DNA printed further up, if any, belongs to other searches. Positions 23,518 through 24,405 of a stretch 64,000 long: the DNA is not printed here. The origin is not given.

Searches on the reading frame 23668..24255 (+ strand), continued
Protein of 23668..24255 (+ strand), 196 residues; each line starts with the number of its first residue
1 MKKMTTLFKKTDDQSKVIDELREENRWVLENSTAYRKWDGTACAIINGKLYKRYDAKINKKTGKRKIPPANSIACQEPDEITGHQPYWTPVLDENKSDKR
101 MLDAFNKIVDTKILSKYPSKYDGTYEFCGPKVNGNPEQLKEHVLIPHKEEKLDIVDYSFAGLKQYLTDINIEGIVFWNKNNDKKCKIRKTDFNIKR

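Call 57: search_protein_families(library=pfam, alignment_id=A2, max_evalue=1)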
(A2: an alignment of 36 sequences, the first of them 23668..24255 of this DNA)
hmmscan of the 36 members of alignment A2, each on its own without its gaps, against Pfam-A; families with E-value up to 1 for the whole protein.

A. member 1, window:23668-24255:+ (196 aa): 0 families

B. families by the number of members that match (of 36 scanned): 7 families
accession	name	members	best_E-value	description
PF17720.7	RLIG1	33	1.3e-09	RNA ligase 1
PF03288.22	Pox_D5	1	0.014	Poxvirus D5 protein-like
PF01068.26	DNA_ligase_A_M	1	0.042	ATP dependent DNA ligase domain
PF18051.6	RPN1_C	1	0.061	26S proteasome non-ATPase regulatory subunit RPN1 C-terminal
PF13496.11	DUF4120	1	0.11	Domain of unknown function (DUF4120)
PF02816.24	Alpha_kinase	1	0.13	Alpha-kinase family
PF24359.1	DUF7515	1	0.21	Domain of unknown function (DUF7515)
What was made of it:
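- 23668..24258 (+): ORF2, 196 aa: RLIG1/C12orf29-family minimal ATP-dependent 5'-to-3' RNA ligase (NTase domain only). 33 of 36 close homologs hit Pfam PF17720 RLIG1 (call 57).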

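Call 59: predict_structure(alignment_id=A2)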
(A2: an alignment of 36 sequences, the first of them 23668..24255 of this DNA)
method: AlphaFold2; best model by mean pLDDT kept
length: 196 residues; sequences in the alignment: 36
mean_pLDDT: 91.3   pTM: 0.83
mean pLDDT of the five models: 91.3, 90.8, 90.2, 90.2, 90.0
residues with pLDDT >= 90: 153; 70-90: 33; 50-70: 9; < 50: 1
segments of 3 or more residues with pLDDT < 50: none
pLDDT, mean of each block of 10 residues (from residue 1): 87 93 96 96 94 95 95 92 92 92 89 59 93 83 95 98 96 96 95 90
secondary structure, 60 per line:
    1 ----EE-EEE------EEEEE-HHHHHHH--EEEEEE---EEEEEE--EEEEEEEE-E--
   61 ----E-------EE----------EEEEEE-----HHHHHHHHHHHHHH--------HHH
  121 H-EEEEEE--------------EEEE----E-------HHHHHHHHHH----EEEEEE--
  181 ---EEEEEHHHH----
elements in order: E8-10 E17-21 H23-29 E32-37 E41-46 E49-56 E85-90 H96-109 H118-121 E123-128 E143-146 H159-168 E173-178 E184-188 H189-192
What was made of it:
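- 23668..24258 (+): Model pLDDT 91 (call 59).
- On RLIG1 / C12orf29 RNA ligase (PF17720, PHROG 14301): The AF2 model has pLDDT 91.3 (call 59).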

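Call 62: fold_search(model_id=the predicted structure, library=pdb)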
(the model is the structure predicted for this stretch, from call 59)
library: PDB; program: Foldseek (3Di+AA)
matches with E <= 10: 370; with E <= 0.001: 12
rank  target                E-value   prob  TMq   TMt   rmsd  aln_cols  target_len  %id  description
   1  9c6l_A                4.1e-10  1.00  0.77  0.63   3.5       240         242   21  Yasminevirus c12orf29, a 5' to 3' RNA ligase (released 2024-10-02)
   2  9c6m_A                1.7e-09  1.00  0.76  0.61   4.8       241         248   21  Yasminevirus c12orf29, a 5' to 3' RNA ligase, K73M mutant (released 2024-10-02)
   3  9c6m_B                3.0e-09  1.00  0.70  0.57   5.4       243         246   20  Yasminevirus c12orf29, a 5' to 3' RNA ligase, K73M mutant (released 2024-10-02)
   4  9c6m_D                4.8e-09  1.00  0.72  0.60   5.5       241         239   20  Yasminevirus c12orf29, a 5' to 3' RNA ligase, K73M mutant (released 2024-10-02)
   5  9c6l_B                5.4e-09  1.00  0.70  0.56   5.4       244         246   21  Yasminevirus c12orf29, a 5' to 3' RNA ligase (released 2024-10-02)
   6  9c6m_C                2.3e-08  1.00  0.74  0.61   4.9       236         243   20  Yasminevirus c12orf29, a 5' to 3' RNA ligase, K73M mutant (released 2024-10-02)
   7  9c6l_D                2.6e-08  1.00  0.72  0.60   4.8       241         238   20  Yasminevirus c12orf29, a 5' to 3' RNA ligase (released 2024-10-02)
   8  9c6m_E                3.3e-08  1.00  0.74  0.61   4.7       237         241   19  Yasminevirus c12orf29, a 5' to 3' RNA ligase, K73M mutant (released 2024-10-02)
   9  9c6m_F                5.4e-08  1.00  0.71  0.60   4.9       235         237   19  Yasminevirus c12orf29, a 5' to 3' RNA ligase, K73M mutant (released 2024-10-02)
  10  9c6l_F                6.0e-08  1.00  0.72  0.61   4.8       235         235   20  Yasminevirus c12orf29, a 5' to 3' RNA ligase (released 2024-10-02)
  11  9c6l_E                6.0e-08  1.00  0.72  0.60   5.0       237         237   18  Yasminevirus c12orf29, a 5' to 3' RNA ligase (released 2024-10-02)
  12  9c6l_C                1.1e-07  1.00  0.71  0.59   5.3       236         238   21  Yasminevirus c12orf29, a 5' to 3' RNA ligase (released 2024-10-02)
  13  8cgx                  1.4e-01  0.07  0.13  0.16  14.1       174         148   10  structure of HEX-1 from N. crassa crystallized in cellulo, diffracted at 100K and resolved using XDS (released 2024-02-21)
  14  8u6x_A                1.5e-01  0.21  0.25  0.21  14.7       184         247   12  ATP-dependent DNA ligase Lig E from Neisseria gonorrhoeae (released 2024-01-31)
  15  9ul0_B                1.7e-01  0.08  0.13  0.07  15.2       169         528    9  Wild-type Bacillus megaterium Penicillin G Acylase with Covalently Bound Phenylacetic Acid (released 2026-02-18)
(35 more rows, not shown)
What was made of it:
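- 23668..24258 (+): Foldseek 9c6l_A E 4e-10, TMq 0.77 (call 62).
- On RLIG1 / C12orf29 RNA ligase (PF17720, PHROG 14301): The next ligases (T4 Rnl1, Naegleria Rnl) are much weaker (call 62).
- Closest known: RLIG1 / C12orf29 RNA ligase family. Same: The minimal single-domain ligase fold is the same (TM 0.77, call 62).
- Fold match, TM 0.77 (call 62).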

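Call 75: get_annotated_region(hit=H7, flank=5000)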
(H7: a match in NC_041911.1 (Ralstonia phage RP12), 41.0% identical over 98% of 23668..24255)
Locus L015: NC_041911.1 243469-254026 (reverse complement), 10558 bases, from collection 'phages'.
description: Ralstonia phage RP12 DNA, complete genome.
organism: Ralstonia phage RP12 (NCBI taxid 1923889)
taxonomy: Viruses; Duplodnaviria; Heunggongvirae; Uroviricota; Caudoviricetes; Ripduovirus; Ripduovirus RP12
host: Ralstonia solanacearum; source: -; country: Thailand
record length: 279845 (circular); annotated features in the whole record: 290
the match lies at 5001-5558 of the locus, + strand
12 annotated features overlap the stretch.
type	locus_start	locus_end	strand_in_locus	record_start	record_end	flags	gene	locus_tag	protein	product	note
CDS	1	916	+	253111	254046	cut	-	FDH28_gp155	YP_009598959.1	hypothetical protein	ORF266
CDS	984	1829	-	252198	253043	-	-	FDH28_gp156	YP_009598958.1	endolysin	ORF265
CDS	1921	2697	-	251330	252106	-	-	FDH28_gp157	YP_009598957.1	hypothetical protein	ORF264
CDS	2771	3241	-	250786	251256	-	-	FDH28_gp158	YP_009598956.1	hypothetical protein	ORF263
CDS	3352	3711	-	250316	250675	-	-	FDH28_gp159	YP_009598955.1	membrane protein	ORF262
CDS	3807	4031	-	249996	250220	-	-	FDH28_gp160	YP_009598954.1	hypothetical protein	ORF261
CDS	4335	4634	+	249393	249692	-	-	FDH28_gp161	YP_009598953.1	hypothetical protein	ORF260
CDS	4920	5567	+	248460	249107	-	-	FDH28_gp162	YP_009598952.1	RNA ligase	ORF259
CDS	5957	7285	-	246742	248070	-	-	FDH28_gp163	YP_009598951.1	RNA polymerase beta subunit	ORF258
CDS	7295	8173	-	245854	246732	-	-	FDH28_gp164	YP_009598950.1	hypothetical protein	ORF257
CDS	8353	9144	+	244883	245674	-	-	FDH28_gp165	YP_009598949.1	hypothetical protein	ORF256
CDS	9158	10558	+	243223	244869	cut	-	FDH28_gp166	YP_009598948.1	hypothetical protein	ORF255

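Call 76: get_annotated_region(hit=H10, flank=4000)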
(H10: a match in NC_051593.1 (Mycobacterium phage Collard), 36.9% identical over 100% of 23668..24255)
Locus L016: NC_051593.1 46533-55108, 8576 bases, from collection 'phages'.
description: Mycobacterium phage Collard, complete genome.
organism: Mycobacterium phage Collard (NCBI taxid 2301704)
taxonomy: Viruses; Duplodnaviria; Heunggongvirae; Uroviricota; Caudoviricetes; Weiservirinae; Kratiovirus; Kratiovirus collard
host: Mycobacterium smegmatic mc2 155; source: -; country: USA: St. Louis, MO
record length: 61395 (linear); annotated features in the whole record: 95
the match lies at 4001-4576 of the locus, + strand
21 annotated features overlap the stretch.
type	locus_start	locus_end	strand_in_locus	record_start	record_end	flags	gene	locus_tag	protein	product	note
CDS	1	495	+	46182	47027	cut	64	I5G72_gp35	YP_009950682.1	hypothetical protein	-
CDS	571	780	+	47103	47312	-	65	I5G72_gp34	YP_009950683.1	hypothetical protein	-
CDS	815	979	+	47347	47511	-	66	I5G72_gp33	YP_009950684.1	hypothetical protein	-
CDS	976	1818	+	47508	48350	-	67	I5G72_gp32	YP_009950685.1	membrane protein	-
CDS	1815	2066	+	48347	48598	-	68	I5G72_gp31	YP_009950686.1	hypothetical protein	-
CDS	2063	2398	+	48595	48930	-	69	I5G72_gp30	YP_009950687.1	hypothetical protein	-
CDS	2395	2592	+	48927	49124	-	70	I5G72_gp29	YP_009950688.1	hypothetical protein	-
CDS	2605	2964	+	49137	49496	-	71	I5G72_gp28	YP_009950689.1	hypothetical protein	-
CDS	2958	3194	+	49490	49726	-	72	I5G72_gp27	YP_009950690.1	hypothetical protein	-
CDS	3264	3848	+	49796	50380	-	73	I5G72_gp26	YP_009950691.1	membrane protein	-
CDS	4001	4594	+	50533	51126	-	74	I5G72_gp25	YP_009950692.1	RNA ligase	-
CDS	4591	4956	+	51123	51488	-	75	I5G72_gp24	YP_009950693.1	hypothetical protein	-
CDS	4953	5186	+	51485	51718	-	76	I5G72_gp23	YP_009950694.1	hypothetical protein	-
CDS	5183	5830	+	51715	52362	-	77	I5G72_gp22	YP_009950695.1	hypothetical protein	-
CDS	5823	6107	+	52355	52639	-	78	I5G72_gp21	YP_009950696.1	hypothetical protein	-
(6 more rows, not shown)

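Call 89: find_related_loci(query=A2, collection=viral_contigs, flank=6000)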
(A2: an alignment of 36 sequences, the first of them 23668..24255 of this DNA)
Query A2 (196 aa) in viral_contigs; peptide patterns used: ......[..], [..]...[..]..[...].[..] (x = any residue, [..] = any of these).
460 stretches matched a pattern; 350 encode a relative of the query (tblastn E <= 1e-3); the best 80 are kept; 80 distinct loci.
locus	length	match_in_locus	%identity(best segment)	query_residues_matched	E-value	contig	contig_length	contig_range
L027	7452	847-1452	63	1-196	2e-80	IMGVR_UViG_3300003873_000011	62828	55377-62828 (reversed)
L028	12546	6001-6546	51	1-196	4e-59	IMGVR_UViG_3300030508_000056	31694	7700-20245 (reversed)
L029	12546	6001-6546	51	1-196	4e-59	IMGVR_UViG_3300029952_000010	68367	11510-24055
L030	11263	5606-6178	52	1-196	4e-58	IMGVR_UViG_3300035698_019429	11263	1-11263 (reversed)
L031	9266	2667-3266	50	1-196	1e-57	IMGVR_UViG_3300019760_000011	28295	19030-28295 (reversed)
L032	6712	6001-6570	48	1-196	2e-56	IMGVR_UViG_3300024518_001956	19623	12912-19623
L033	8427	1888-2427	49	1-196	1e-56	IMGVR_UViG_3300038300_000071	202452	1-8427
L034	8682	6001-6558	49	1-196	2e-56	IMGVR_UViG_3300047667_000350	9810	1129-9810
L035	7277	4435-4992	49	1-196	2e-56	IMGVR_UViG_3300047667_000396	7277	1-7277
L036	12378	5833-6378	48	1-196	2e-54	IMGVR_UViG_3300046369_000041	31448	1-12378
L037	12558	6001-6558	48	1-196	3e-54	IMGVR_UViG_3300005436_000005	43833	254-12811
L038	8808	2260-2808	49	1-196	1e-54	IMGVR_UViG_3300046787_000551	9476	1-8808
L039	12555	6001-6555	50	1-196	3e-54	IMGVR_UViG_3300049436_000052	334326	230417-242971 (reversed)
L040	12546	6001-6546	48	1-196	4e-54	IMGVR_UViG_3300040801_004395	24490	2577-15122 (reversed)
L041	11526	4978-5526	50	1-196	1e-53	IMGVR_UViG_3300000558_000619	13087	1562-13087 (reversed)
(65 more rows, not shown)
